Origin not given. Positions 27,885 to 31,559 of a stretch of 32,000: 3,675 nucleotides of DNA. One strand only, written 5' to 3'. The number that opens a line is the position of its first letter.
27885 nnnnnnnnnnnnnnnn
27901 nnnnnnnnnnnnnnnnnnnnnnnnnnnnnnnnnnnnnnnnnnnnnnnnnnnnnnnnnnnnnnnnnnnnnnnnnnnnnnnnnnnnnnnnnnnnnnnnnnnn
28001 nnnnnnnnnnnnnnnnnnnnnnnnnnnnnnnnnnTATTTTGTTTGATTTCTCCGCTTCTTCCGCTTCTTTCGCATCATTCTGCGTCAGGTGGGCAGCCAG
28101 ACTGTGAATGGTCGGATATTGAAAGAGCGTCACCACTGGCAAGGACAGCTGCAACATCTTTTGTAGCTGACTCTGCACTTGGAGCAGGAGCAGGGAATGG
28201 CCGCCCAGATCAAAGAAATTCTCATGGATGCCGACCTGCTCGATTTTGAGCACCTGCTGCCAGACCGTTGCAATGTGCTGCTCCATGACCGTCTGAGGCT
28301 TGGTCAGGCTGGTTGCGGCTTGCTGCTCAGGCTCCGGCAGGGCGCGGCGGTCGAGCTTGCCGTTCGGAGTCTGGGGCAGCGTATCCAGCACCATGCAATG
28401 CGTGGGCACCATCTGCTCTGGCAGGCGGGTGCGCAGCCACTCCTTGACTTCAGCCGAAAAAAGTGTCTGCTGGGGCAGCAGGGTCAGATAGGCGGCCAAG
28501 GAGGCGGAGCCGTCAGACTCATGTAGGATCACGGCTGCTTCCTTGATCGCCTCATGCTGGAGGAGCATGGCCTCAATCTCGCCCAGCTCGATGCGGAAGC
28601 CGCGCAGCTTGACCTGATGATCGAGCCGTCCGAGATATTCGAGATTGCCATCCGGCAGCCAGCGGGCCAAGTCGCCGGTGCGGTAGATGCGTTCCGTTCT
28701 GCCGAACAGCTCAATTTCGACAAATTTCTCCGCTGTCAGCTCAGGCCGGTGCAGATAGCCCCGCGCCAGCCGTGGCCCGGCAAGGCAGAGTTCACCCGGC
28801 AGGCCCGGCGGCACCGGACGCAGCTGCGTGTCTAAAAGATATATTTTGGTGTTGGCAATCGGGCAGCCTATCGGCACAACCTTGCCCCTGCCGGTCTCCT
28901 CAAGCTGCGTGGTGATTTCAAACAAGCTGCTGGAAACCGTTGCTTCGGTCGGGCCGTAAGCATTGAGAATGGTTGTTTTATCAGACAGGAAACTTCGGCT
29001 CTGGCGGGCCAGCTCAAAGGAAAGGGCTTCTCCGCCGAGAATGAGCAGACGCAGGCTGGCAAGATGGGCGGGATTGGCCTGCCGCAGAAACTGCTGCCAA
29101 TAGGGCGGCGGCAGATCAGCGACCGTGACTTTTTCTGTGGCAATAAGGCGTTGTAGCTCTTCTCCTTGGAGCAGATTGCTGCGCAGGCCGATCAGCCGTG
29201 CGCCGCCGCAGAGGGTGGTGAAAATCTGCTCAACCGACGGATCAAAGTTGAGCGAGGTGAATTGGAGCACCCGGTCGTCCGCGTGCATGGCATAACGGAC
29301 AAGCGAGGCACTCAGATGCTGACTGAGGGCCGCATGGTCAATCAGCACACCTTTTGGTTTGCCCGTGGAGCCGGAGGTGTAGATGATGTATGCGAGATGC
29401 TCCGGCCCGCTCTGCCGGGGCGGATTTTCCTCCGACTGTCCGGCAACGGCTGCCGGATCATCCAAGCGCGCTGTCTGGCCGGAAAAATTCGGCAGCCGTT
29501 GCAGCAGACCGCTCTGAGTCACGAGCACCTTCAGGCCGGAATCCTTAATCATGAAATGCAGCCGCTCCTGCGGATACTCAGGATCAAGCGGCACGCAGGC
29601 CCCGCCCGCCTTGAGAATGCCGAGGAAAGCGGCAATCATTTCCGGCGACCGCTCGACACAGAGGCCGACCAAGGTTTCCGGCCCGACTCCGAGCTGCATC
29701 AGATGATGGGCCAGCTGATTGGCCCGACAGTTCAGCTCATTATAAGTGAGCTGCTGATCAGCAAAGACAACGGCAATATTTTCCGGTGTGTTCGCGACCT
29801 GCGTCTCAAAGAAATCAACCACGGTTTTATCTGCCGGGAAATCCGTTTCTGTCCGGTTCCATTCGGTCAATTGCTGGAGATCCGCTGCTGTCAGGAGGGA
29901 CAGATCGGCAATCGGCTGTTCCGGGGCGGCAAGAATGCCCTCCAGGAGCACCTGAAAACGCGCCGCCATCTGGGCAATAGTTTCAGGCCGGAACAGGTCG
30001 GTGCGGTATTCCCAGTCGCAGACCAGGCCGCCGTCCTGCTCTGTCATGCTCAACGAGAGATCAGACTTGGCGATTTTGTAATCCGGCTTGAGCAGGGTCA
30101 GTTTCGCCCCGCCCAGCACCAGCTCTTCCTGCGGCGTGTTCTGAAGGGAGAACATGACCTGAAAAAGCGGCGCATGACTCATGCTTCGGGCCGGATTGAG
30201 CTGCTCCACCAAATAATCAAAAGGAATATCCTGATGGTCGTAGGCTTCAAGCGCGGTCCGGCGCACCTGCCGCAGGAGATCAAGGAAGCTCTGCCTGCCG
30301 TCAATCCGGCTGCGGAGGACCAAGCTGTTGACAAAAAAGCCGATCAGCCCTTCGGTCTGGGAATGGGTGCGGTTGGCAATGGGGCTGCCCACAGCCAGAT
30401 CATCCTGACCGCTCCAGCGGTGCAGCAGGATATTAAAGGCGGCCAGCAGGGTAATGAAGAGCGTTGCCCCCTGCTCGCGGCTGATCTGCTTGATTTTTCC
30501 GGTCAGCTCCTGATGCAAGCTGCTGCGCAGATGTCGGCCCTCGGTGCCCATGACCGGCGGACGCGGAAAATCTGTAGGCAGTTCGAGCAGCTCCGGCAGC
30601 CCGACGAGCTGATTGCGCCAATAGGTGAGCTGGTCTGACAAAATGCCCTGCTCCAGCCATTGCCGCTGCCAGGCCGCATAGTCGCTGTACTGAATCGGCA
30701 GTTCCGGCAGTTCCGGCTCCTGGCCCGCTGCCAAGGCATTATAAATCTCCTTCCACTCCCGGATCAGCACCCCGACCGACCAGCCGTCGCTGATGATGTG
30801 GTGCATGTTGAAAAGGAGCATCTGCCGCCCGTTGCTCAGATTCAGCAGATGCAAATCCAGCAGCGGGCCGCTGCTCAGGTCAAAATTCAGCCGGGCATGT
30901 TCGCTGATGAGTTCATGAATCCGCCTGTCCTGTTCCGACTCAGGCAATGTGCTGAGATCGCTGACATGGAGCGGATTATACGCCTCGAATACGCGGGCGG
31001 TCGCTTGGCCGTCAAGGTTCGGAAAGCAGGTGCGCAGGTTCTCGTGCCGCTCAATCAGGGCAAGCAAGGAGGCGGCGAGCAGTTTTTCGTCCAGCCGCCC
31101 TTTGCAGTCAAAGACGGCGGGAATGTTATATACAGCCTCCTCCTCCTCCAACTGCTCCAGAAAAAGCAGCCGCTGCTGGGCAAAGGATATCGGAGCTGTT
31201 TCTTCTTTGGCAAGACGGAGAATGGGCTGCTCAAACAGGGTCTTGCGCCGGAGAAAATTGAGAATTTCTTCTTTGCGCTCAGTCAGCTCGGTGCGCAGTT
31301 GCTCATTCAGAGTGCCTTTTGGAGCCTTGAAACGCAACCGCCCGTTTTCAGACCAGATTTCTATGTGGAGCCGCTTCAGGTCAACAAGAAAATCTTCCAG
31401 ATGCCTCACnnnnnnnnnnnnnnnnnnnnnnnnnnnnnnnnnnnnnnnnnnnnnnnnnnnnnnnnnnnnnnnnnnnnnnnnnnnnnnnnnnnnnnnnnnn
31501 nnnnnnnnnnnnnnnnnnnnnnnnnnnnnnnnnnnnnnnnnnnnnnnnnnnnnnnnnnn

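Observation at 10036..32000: Large hybrid NRPS-PKS assembly line whose terminal gene is one 5,983-aa protein with 18 recognisable domains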

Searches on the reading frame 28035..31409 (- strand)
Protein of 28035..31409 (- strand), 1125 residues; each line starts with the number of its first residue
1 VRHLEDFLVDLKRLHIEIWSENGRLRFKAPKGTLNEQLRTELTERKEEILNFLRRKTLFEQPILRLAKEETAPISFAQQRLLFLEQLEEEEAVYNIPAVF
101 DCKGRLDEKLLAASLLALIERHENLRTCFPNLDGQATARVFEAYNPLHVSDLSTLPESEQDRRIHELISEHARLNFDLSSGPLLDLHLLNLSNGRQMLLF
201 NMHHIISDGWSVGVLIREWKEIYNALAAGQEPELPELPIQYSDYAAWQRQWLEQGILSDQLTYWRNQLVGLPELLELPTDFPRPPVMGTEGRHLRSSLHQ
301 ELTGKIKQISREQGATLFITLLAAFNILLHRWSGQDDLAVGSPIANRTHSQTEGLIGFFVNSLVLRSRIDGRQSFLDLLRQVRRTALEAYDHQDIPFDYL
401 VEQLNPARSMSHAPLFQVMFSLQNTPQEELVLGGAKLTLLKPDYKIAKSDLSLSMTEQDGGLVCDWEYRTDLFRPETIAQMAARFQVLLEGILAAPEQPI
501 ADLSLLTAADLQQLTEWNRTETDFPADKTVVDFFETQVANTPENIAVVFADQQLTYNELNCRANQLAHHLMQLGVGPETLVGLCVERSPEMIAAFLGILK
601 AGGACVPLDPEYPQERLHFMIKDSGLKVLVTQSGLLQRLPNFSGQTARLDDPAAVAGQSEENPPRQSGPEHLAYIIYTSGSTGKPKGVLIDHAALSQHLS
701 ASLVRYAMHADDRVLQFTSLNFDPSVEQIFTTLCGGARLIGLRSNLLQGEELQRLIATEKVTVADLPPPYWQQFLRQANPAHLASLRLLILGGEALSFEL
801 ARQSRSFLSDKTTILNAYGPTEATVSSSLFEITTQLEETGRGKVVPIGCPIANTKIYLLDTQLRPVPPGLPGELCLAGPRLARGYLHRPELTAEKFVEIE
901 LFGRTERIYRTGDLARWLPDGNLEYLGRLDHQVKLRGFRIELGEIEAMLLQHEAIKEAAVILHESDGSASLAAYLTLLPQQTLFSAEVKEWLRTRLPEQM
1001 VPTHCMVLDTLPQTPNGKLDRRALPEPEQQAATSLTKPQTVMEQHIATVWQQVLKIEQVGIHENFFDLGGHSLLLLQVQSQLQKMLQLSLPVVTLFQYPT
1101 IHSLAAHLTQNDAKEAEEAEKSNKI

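Call 47: search_protein_families(library=pfam, proteins=[window:28035-31409:-], max_evalue=0.00001)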
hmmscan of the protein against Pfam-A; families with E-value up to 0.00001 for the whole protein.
window:28035-31409:- (1125 aa): 5 families
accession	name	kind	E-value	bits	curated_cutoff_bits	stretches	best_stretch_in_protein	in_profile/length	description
PF00668.25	Condensation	-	5.4e-114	381.8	30.6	1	69-515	2-456/456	Condensation domain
PF00501.34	AMP-binding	-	3.2e-90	303.1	29.9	1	534-886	1-384/384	AMP-binding enzyme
PF18563.6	TubC_N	-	7.3e-17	61.7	26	1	5-54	2-51/52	TubC N-terminal docking domain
PF00550.31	PP-binding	-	5e-16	59.1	20.8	1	1046-1108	3-67/67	Phosphopantetheine attachment site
PF13193.12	AMP-binding_C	-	1.1e-12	49.1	24.5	1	944-1018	1-76/76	AMP-binding enzyme C-terminal domain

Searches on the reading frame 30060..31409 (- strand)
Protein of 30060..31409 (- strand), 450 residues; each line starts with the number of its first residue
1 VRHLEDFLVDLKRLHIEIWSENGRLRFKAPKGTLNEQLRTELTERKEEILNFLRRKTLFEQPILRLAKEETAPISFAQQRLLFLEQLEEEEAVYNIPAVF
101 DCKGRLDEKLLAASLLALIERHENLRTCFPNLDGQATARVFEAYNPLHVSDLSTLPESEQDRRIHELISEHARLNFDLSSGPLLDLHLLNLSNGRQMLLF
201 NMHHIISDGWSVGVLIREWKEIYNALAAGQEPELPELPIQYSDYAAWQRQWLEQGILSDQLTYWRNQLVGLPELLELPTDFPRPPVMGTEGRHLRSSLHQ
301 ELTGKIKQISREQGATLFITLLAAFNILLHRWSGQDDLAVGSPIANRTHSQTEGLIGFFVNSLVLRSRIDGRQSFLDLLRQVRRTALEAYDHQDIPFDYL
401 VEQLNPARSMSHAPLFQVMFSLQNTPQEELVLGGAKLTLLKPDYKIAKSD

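Call 27: find_related_loci(query=window:30060-31409:-, collection=metagenome_contigs, flank=10000)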
Query window:30060-31409:- (450 aa) in metagenome_contigs; peptide patterns used: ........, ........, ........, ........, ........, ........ (x = any residue, [..] = any of these).
144 stretches matched a pattern; 61 encode a relative of the query (tblastn E <= 1e-3); 61 distinct loci.
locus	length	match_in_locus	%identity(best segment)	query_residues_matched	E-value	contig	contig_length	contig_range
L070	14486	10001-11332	61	1-450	0e+0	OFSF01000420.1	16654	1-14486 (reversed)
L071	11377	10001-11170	48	62-450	2e-111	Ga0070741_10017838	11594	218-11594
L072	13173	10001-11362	52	1-450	2e-145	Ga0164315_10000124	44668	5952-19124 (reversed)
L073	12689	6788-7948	45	65-450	2e-104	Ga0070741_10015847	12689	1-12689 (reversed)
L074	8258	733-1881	47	69-450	4e-104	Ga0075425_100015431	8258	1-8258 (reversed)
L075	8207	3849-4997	47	69-450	4e-104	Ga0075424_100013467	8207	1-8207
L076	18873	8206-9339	46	73-450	1e-102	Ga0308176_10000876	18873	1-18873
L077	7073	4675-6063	40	6-450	2e-102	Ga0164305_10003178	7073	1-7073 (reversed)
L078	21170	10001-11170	45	62-450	2e-101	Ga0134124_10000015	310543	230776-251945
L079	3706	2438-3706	42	1-413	1e-101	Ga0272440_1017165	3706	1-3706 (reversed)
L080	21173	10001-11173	45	34-424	2e-99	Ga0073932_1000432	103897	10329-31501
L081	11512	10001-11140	44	66-450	4e-99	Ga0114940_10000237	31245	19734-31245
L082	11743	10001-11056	46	73-423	1e-98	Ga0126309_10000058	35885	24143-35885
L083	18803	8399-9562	44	63-450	7e-99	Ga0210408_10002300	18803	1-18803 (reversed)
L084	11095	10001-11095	48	62-424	3e-101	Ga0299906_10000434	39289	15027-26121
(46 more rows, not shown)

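Call 29: search_protein_families(library=pfam, proteins=[L070:1211-2569:+], max_evalue=0.001)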
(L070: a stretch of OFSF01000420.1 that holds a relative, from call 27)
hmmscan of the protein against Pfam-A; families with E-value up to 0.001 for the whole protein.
L070:1211-2569:+ (453 aa): 0 families
